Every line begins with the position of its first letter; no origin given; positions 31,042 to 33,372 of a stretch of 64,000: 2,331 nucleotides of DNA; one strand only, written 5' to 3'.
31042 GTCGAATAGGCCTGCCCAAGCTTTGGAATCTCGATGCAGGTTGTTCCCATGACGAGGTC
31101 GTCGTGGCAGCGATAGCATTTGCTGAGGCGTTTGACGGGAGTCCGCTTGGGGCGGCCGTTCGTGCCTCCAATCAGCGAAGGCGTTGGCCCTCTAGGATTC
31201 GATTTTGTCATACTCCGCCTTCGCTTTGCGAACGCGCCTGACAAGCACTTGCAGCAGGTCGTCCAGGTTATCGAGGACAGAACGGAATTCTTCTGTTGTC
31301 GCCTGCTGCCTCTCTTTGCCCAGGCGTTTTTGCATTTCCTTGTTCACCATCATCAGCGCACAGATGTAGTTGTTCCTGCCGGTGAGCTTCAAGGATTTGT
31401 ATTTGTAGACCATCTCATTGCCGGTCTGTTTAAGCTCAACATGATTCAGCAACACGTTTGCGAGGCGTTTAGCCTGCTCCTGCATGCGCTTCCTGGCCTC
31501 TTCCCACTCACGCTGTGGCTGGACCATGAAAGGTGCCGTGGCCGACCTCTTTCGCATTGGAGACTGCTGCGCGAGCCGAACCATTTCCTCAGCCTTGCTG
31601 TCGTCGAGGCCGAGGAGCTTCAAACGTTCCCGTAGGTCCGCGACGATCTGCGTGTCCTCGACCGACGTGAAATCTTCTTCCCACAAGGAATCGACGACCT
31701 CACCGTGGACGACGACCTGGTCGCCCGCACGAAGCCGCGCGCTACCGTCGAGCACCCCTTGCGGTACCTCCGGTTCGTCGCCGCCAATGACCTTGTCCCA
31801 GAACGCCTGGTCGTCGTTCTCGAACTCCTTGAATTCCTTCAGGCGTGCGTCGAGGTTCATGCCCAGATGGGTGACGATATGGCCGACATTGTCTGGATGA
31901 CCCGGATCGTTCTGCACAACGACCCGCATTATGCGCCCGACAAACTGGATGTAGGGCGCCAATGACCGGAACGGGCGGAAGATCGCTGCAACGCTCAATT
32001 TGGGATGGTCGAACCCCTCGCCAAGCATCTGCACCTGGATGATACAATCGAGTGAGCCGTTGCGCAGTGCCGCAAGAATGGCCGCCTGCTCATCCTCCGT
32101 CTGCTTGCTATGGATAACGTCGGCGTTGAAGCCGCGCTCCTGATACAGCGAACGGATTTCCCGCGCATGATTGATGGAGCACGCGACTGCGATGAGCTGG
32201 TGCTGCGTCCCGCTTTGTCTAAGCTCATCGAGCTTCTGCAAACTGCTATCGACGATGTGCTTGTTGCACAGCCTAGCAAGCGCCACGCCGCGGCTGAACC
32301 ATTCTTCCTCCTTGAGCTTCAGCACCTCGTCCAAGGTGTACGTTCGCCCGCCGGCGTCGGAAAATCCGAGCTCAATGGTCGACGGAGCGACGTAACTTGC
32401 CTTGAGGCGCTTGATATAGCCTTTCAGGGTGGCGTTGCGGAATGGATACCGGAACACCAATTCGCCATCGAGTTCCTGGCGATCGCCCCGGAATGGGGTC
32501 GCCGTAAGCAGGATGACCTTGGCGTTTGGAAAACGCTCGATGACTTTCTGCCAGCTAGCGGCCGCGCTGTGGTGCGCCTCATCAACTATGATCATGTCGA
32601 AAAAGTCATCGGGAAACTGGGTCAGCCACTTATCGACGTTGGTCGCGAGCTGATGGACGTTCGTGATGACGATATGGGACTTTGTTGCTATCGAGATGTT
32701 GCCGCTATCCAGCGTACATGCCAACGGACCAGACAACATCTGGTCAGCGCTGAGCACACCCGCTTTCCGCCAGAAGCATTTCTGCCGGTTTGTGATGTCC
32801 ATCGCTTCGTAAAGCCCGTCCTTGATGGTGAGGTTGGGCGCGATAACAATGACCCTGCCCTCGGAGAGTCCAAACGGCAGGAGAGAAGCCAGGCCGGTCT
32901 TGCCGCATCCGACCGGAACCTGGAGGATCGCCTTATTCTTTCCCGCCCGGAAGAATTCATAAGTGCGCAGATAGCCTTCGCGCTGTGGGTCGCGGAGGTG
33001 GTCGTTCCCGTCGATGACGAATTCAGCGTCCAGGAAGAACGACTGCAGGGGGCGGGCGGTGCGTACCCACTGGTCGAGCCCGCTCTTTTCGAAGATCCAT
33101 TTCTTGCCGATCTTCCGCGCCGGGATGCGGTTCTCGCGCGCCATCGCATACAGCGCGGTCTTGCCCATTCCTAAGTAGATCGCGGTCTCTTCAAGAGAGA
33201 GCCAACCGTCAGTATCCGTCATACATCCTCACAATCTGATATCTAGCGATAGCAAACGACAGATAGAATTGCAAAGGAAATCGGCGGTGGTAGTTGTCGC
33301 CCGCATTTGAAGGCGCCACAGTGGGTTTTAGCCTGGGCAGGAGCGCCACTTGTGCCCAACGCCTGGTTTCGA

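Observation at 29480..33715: Lower-GC islet between fic and traG encoding a DEDDh exonuclease-BRCT fusion, a Zn-ribbon protein and an excisionase-HTH-SF2 helicase fusion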

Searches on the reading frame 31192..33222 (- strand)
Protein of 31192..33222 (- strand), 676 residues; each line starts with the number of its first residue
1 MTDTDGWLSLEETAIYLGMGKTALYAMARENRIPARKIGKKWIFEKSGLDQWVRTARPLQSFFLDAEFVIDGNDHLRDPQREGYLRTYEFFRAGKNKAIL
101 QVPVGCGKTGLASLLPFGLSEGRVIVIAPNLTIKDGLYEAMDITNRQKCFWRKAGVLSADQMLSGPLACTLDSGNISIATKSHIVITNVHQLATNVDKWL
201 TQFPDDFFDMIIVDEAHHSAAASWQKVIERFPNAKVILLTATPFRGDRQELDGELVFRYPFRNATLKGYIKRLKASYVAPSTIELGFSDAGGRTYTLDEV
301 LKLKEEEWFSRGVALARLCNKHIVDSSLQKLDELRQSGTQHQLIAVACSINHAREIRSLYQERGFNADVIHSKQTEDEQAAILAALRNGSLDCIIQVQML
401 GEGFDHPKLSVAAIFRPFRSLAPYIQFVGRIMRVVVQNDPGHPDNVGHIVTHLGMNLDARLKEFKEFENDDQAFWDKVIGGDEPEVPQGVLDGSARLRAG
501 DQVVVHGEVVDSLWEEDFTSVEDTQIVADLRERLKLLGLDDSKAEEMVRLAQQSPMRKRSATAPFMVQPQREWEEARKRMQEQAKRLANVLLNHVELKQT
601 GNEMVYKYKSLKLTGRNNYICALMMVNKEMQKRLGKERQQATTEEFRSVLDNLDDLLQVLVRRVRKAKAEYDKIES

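Call 3: search_protein_families(library=pfam, proteins=[window:31192-33222:-], max_evalue=0.01)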
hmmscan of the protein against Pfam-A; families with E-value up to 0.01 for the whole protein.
window:31192-33222:- (676 aa): 8 families
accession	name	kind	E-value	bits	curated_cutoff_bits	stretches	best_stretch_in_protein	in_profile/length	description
PF04851.21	ResIII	-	2.9e-26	92.8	22.5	1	75-245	3-164/164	Type III restriction enzyme, res subunit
PF00271.37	Helicase_C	-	8.5e-14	52.2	23.5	1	329-434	4-109/110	Helicase conserved C-terminal domain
PF12728.13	HTH_17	-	1.5e-11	44.8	27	1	7-55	1-49/51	Helix-turn-helix domain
PF00270.35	DEAD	-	5.4e-08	33.2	26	1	95-244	15-161/167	DEAD/DEAH box helicase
PF18766.7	SWI2_SNF2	-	1.7e-05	25.1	26.7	1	179-266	90-181/221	SWI2/SNF2 ATPase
PF00176.29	SNF2-rel_dom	-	0.00062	19.4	24.9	1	178-253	100-173/290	SNF2-related domain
PF07652.20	Flavi_DEAD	-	0.0025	18.3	21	1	182-243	70-136/148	Flavivirus DEAD domain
PF13604.12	AAA_30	-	0.0056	16.9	27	0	99-238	22-121/191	AAA domain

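Call 4: search_protein_families(library=padloc, proteins=[window:31192-33222:-], max_evalue=0.01)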
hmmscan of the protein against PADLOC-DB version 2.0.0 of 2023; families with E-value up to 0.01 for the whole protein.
window:31192-33222:- (676 aa): 15 families
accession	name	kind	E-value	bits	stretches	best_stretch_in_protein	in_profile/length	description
PDLC03659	mREase_IV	-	3.2e-17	59.7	1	187-434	318-553/945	Type IV methyl-directed restriction enzyme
PDLC02707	PbeA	-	9e-16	55.6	1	92-434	265-617/672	PbeA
PDLC03658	mREase_IV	-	2.1e-15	53.6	1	196-434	324-545/953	Type IV methyl-directed restriction enzyme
PDLC02704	PbeA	-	5.2e-13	46.4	1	168-435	346-632/682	PbeA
PDLC02706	PbeA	-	9.8e-10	35.6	2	91-245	281-433/722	PbeA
PDLC03049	REase_I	-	2.2e-08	30.6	1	196-274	273-357/807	Type I restriction enzyme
PDLC04133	mad1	-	1.8e-06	26.1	1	6-55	4-53/60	mads_1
PDLC01439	typeIV_DinG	-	1.2e-05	22.2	0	75-144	16-81/575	CAS-IV-A; associated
PDLC02870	DpdF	-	2.1e-05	21.3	1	336-433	222-319/534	DpdF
PDLC02705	PbeA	-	2.8e-05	20.5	1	346-434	531-620/691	PbeA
PDLC03047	REase_I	-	0.00012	17.9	1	198-245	447-493/1107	Type I restriction enzyme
PDLC03928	PsyrT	-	0.00039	16.8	1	349-433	250-334/689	-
PDLC02703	PbeA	-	0.00071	16.3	1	375-451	541-612/626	PbeA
PDLC03650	REase_III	-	0.0038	13.7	0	175-244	196-261/898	Type III restriction enzyme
PDLC02573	DrmA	-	0.0069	12.4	1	384-435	788-839/1018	DrmA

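Call 5: search_protein_families(library=ncbifam, proteins=[window:31192-33222:-], max_evalue=0.01)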
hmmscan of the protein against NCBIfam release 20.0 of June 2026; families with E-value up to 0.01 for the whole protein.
window:31192-33222:- (676 aa): 10 families
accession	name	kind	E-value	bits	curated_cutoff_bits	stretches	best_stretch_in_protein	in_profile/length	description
NF053632.1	heli_RadD_YejH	equivalog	7.3e-21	74.1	720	1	75-435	2-343/573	DNA repair helicase RadD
NF046051.1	restrict_EcoAI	equivalog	1.9e-14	53.1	550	1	66-435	147-515/768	EcoAI/FtnUII family type I restriction enzme subunit R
NF047737.1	antiphage_MADS1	equivalog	9.9e-13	48.1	80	1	5-53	1-49/49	methylation-associated defense system helix-turn-helix domain-containing protein MAD1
TIGR00631.1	uvrb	equivalog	2.3e-09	36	750.1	1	339-435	442-543/658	excinuclease ABC subunit UvrB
NF003673.1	PRK05298.1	equivalog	3e-09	35.8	743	1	339-434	442-542/653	excinuclease ABC subunit UvrB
TIGR01764.1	excise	domain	7.7e-09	35.8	28.8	1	7-54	1-48/49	excisionase family DNA-binding protein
TIGR04095.1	dnd_restrict_1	equivalog_domain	1.8e-07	30.5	600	1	177-434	105-383/451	DNA phosphorothioation system restriction enzyme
NF003426.0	PRK04914.1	equivalog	0.00012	20.4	576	1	181-243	248-316/959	RNA polymerase-associated protein RapA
NF004357.0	PRK05733.1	subfamily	0.00041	20.4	241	1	496-584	70-156/172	single-stranded DNA-binding protein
TIGR00643.1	recG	equivalog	0.00059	18.7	659.4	1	363-434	481-553/629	ATP-dependent DNA helicase RecG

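Call 10: search_dna_similar(query=window:31192-33222:-, collection=plasmids, mode=protein, max_rows=40)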
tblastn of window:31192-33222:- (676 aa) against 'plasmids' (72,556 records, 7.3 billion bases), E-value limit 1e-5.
Records with a match: 351; places in all: 375; records where one place covers at least 80% of the query: 14.
Best place of each record, by identity: >=99% 3; 80-90% 3; <60% 345.
By first word of the organism name: Pseudomonas 37; Klebsiella 20; Nostoc 14; Escherichia 13; Streptomyces 11; Rhizobium 10; Salmonella 9; Acinetobacter 9; Bacillus 8; Vibrio 8; and 120 more.
By predicted mobility (MOB-suite, as given by PLSDB): non-mobilizable 190; conjugative 84; mobilizable 77.
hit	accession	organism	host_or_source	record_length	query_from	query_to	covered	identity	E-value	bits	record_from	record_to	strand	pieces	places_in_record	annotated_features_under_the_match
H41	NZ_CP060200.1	Aminobacter sp. MDW-2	cell culture,soil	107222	1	676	100%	100.0%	0e+0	1364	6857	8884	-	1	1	DEAD/DEAH box helicase family protein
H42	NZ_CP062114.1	Aminobacter sp. SR38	bacterial pure culture,soil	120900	1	676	100%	100.0%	0e+0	1364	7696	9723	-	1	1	DEAD/DEAH box helicase family protein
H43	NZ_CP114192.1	Aminobacter sp. NyZ550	-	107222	1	670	99%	100.0%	0e+0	1350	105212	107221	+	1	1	none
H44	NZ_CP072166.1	Rhizobium sp. B21/90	Himalayan blackberry,cell culture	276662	1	673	100%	82.0%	0e+0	1149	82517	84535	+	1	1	DEAD/DEAH box helicase family protein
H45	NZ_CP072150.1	Rhizobium sp. K1/93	Himalayan blackberry,cell culture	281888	1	673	100%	81.9%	0e+0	1145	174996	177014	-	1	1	DEAD/DEAH box helicase family protein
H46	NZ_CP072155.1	Rhizobium sp. K15/93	Himalayan blackberry,cell culture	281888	1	673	100%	81.9%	0e+0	1145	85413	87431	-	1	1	DEAD/DEAH box helicase family protein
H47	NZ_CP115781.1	Paracoccus aerodenitrificans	cell culture,sediment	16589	4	648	95%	57.6%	0e+0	810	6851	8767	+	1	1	DEAD/DEAH box helicase family protein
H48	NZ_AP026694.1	Rhodococcus qingshengii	cruid oil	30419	1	635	94%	43.4%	6e-158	511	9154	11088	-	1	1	DEAD/DEAH box helicase family protein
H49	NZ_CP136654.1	Rhodococcus qingshengii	cell culture,soil from Antarctica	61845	5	635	93%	43.2%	1e-156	507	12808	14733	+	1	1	DEAD/DEAH box helicase family protein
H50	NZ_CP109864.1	Paracoccus aminovorans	bacteria,human fecal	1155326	2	635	94%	42.9%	4e-157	509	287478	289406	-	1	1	record has no annotation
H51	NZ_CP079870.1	Mycobacterium sp. SMC-4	Homo sapiens,sputum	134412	1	605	89%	44.6%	1e-153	499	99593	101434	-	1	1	DEAD/DEAH box helicase family protein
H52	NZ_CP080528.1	Mesorhizobium sp. AR07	Oxytropis sp.,Cell culture,root nodule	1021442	2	635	94%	41.6%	3e-150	489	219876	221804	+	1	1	record has no annotation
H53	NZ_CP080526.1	Mesorhizobium sp. AR07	Oxytropis sp.,Cell culture,root nodule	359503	2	635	94%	41.4%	4e-149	486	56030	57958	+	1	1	DEAD/DEAH box helicase family protein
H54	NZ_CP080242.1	Polymorphobacter sp. PAMC 29334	Megaspora,lichen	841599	2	450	66%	47.8%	4e-133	439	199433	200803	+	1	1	DEAD/DEAH box helicase family protein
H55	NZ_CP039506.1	Salmonella enterica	Homo sapiens,Stools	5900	70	601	79%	34.9%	2e-87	306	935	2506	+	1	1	DEAD/DEAH box helicase family protein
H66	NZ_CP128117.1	Peribacillus frigoritolerans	bacterial isolate,rhizosphere soil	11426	62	612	82%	31.9%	3e-79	283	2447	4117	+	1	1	DEAD/DEAH box helicase family protein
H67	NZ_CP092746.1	Leptospira interrogans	Homo sapiens,blood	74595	62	478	62%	40.1%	5e-93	323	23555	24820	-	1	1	DEAD/DEAH box helicase family protein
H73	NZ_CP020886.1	Xanthomonas citri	Citrus x aurantiifolia,Cell culture,leaf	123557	70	561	73%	33.7%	3e-80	286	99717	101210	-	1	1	DEAD/DEAH box helicase family protein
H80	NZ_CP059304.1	Acinetobacter baumannii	Homo sapiens,blood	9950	70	483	61%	37.8%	1e-87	307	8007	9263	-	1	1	DEAD/DEAH box helicase family protein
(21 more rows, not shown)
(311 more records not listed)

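Call 11: get_annotated_region(hit=H44, flank=6000)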
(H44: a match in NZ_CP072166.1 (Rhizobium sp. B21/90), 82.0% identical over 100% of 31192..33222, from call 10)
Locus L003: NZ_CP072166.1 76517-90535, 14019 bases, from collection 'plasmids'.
description: Rhizobium sp. B21/90 plasmid unnamed2, complete sequence
organism: Rhizobium sp. B21/90 (NCBI taxid 2819993)
taxonomy: Bacteria; Pseudomonadota; Alphaproteobacteria; Hyphomicrobiales; Rhizobiaceae; Rhizobium; Rhizobium sp. B21/90
host: -; source: Himalayan blackberry,cell culture; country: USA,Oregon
typing (MOB-suite, as given by PLSDB): conjugative; relaxase MOBQ; mating-pair formation MPF_T
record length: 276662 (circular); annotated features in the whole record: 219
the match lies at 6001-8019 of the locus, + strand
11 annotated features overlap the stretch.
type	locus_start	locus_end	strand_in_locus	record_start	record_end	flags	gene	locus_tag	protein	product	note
CDS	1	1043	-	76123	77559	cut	-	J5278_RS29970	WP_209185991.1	HD domain-containing protein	-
CDS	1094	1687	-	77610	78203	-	-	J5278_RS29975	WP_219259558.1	AAA family ATPase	-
CDS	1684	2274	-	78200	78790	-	-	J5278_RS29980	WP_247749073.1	3'-5' exonuclease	-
CDS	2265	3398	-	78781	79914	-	-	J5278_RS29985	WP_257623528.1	radical SAM protein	-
CDS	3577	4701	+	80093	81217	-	-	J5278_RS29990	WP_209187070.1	IS5 family transposase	-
CDS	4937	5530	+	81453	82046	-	-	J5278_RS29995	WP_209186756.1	hypothetical protein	-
CDS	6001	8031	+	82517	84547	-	-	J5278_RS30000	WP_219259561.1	DEAD/DEAH box helicase family protein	-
CDS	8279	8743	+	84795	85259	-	-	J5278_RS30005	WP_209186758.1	hypothetical protein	-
CDS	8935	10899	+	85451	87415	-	-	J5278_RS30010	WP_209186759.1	ATP-binding protein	-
CDS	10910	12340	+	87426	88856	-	-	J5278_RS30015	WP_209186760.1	Shedu immune nuclease family protein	-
CDS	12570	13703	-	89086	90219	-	-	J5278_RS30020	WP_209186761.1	RHE_PE00001 family protein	-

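Call 12: get_annotated_region(hit=H47, flank=6000)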
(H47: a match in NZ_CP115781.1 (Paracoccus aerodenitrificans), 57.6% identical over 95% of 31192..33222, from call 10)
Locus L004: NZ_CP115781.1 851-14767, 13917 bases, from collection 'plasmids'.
description: Paracoccus aerodenitrificans strain SCSIO 75817 plasmid p2, complete sequence
organism: Paracoccus aerodenitrificans (NCBI taxid 3017781)
taxonomy: Bacteria; Pseudomonadota; Alphaproteobacteria; Rhodobacterales; Paracoccaceae; Paracoccus; Paracoccus aerodenitrificans
host: -; source: cell culture,sediment; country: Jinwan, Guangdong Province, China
typing (MOB-suite, as given by PLSDB): conjugative; relaxase MOBQ; mating-pair formation MPF_T
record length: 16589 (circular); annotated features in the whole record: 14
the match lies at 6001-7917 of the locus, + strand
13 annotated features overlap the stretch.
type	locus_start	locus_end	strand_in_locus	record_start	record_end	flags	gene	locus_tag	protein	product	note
CDS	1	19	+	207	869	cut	-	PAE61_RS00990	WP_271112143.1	ParA family protein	-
CDS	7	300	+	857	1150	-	-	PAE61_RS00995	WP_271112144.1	hypothetical protein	-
CDS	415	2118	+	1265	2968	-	-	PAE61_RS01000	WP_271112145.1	N-6 DNA methylase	GO:0006306 - DNA methylation [Evidence IEA]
CDS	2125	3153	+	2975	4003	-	-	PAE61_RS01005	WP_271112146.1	DNA adenine methylase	GO:0032775 - DNA methylation on adenine [Evidence IEA]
CDS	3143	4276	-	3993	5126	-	-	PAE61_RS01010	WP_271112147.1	HNH endonuclease signature motif containing protein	-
CDS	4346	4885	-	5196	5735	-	-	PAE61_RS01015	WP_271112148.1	recombinase family protein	GO:0006310 - DNA recombination [Evidence IEA]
CDS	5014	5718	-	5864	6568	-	-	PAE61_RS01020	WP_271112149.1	hypothetical protein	-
CDS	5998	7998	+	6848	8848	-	-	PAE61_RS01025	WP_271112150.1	DEAD/DEAH box helicase family protein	-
CDS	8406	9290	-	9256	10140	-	-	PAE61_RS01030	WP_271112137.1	zincin-like metallopeptidase domain-containing protein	-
CDS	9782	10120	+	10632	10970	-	-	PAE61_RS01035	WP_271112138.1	hypothetical protein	-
CDS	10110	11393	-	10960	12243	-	mobQ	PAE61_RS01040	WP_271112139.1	MobQ family relaxase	-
CDS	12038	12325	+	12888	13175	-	-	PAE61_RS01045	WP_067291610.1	mobilization protein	-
CDS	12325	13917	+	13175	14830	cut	-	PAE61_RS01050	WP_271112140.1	type IV secretory system conjugative DNA transfer family protein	-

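Call 13: get_annotated_region(hit=H48, flank=5000)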
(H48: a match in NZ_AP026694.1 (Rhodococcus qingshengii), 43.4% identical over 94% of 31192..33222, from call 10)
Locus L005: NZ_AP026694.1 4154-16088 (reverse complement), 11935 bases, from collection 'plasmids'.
description: Rhodococcus qingshengii strain N9T-4 plasmid pN9T4-3, complete sequence
organism: Rhodococcus qingshengii (NCBI taxid 334542)
taxonomy: Bacteria; Actinomycetota; Actinomycetes; Mycobacteriales; Nocardiaceae; Rhodococcus; Rhodococcus qingshengii
host: -; source: cruid oil; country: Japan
typing (MOB-suite, as given by PLSDB): non-mobilizable; replicon rep_cluster_1626
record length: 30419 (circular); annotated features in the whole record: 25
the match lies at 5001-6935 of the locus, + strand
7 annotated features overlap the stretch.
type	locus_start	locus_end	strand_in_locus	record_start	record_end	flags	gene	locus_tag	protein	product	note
CDS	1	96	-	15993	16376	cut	-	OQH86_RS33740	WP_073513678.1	hypothetical protein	-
CDS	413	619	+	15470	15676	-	-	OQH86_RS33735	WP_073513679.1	hypothetical protein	-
CDS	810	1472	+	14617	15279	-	-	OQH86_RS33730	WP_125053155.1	GNAT family N-acyltransferase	-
CDS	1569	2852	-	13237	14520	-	-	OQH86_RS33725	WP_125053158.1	IS256 family transposase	-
CDS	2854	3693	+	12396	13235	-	-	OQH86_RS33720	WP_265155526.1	ThiF family adenylyltransferase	-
CDS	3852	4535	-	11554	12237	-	-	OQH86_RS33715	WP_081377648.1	recombinase family protein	GO:0006310 - DNA recombination [Evidence IEA]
CDS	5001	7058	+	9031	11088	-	-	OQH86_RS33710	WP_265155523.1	DEAD/DEAH box helicase family protein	-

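Call 14: get_annotated_region(hit=H55, flank=3000)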
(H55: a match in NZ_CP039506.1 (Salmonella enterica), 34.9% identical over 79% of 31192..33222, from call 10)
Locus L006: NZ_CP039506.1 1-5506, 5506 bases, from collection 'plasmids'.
description: Salmonella enterica subsp. enterica serovar Worthington strain 7101.67 plasmid p7101_67-3, complete sequence
organism: Salmonella enterica (NCBI taxid 1160769)
taxonomy: Bacteria; Pseudomonadota; Gammaproteobacteria; Enterobacterales; Enterobacteriaceae; Salmonella; Salmonella enterica
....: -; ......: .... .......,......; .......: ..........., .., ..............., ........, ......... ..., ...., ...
typing (MOB-suite, as given by PLSDB): mobilizable; relaxase MOBP
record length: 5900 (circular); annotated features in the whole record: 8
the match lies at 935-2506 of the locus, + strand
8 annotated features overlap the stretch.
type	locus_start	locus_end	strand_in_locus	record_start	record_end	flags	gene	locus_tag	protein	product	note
CDS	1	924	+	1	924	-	-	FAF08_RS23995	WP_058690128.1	replication initiation protein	-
CDS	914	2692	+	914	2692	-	-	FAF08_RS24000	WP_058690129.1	DEAD/DEAH box helicase family protein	-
CDS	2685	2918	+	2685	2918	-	-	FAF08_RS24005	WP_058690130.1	hypothetical protein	-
CDS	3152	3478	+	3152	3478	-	-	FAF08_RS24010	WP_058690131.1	MobC family plasmid mobilization relaxosome protein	-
CDS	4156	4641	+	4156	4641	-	-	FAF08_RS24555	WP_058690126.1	MbeB family mobilization protein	-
CDS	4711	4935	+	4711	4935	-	-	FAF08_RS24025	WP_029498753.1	MbeD family mobilization/exclusion protein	-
CDS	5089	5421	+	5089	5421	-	-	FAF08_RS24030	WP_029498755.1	type II toxin-antitoxin system RelE/ParE family toxin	-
CDS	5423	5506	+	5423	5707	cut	nadS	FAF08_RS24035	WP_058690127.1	NadS family protein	-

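Call 26: find_homologous_proteins(query=window:31192-33222:-, max_evalue=1e-20)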
Query window:31192-33222:- (676 aa): 4171 proteins with E <= 1e-20 among 8000 candidates; the best 120 are listed.
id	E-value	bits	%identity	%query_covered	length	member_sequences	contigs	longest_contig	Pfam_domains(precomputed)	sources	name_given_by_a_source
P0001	0.0e+0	1477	95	100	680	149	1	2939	PF12728.14,PF00270.36,PF00271.38,PF04851.22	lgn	-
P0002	0.0e+0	1420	91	100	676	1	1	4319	PF12728.14,PF00270.36,PF00271.38,PF04851.22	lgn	-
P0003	0.0e+0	1404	93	100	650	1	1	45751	PF12728.14,PF00270.36,PF00271.38,PF04851.22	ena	-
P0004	0.0e+0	1402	89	100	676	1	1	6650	PF12728.14,PF00270.36,PF18766.8,PF00271.38,PF04851.22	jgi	jgi:excisionase family DNA binding protein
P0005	0.0e+0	1398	89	100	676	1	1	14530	PF12728.14,PF00270.36,PF00271.38,PF04851.22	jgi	jgi:excisionase family DNA binding protein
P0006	0.0e+0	1397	89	100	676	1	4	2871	PF12728.14,PF00270.36,PF18766.8,PF00271.38,PF04851.22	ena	-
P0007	0.0e+0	1396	89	100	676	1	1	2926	PF12728.14,PF00270.36,PF18766.8,PF00271.38,PF04851.22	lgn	-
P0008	0.0e+0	1381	88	100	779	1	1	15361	PF12728.14,PF00270.36,PF00271.38,PF04851.22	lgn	-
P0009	0.0e+0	1376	88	100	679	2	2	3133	PF12728.14,PF00270.36,PF00271.38,PF04851.22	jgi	jgi:DNA repair protein RadD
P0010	0.0e+0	1375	88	100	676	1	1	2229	PF12728.14,PF00270.36,PF00271.38,PF04851.22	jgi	-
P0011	0.0e+0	1374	88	100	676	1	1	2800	PF12728.14,PF00270.36,PF00271.38,PF04851.22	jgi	-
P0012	0.0e+0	1374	88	100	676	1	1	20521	PF12728.14,PF00270.36,PF00271.38,PF04851.22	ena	-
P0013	0.0e+0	1374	88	100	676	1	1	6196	PF12728.14,PF00270.36,PF00271.38,PF04851.22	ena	-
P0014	0.0e+0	1373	88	100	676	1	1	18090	PF12728.14,PF00270.36,PF00271.38,PF04851.22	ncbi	-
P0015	0.0e+0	1373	88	100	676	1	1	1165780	PF12728.14,PF00270.36,PF00271.38,PF04851.22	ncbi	-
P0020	0.0e+0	1372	87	100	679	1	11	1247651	PF12728.14,PF00270.36,PF18766.8,PF00271.38,PF04851.22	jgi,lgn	jgi:DNA repair protein RadD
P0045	0.0e+0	1346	86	100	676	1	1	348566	PF12728.14,PF00270.36,PF00271.38,PF04851.22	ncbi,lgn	-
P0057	0.0e+0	1328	85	100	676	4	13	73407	PF12728.14,PF00270.36,PF18766.8,PF00271.38,PF04851.22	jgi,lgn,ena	-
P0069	0.0e+0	1304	83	99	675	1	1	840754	PF12728.14,PF00270.36,PF00271.38,PF04851.22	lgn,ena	-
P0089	0.0e+0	1276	82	99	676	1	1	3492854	PF12728.14,PF00270.36,PF18766.8,PF00271.38,PF04851.22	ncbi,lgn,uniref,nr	ncbi:DNA binding domain-containing protein, excisionase family [Chryseolinea serpens]|uniref:DNA bin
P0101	0.0e+0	1268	81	100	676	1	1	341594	PF12728.14,PF00270.36,PF18766.8,PF00271.38,PF04851.22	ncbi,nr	ncbi:MAG: DEAD/DEAH box helicase family protein [Candidatus Thiodiazotropha sp. (ex Ctena orbiculata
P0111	0.0e+0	1263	80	100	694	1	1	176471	PF12728.14,PF00270.36,PF18766.8,PF00271.38,PF04851.22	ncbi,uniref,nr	ncbi:DEAD/DEAH box helicase family protein [Rhodomicrobium vannielii ATCC 17100]|uniref:DEAD/DEAH bo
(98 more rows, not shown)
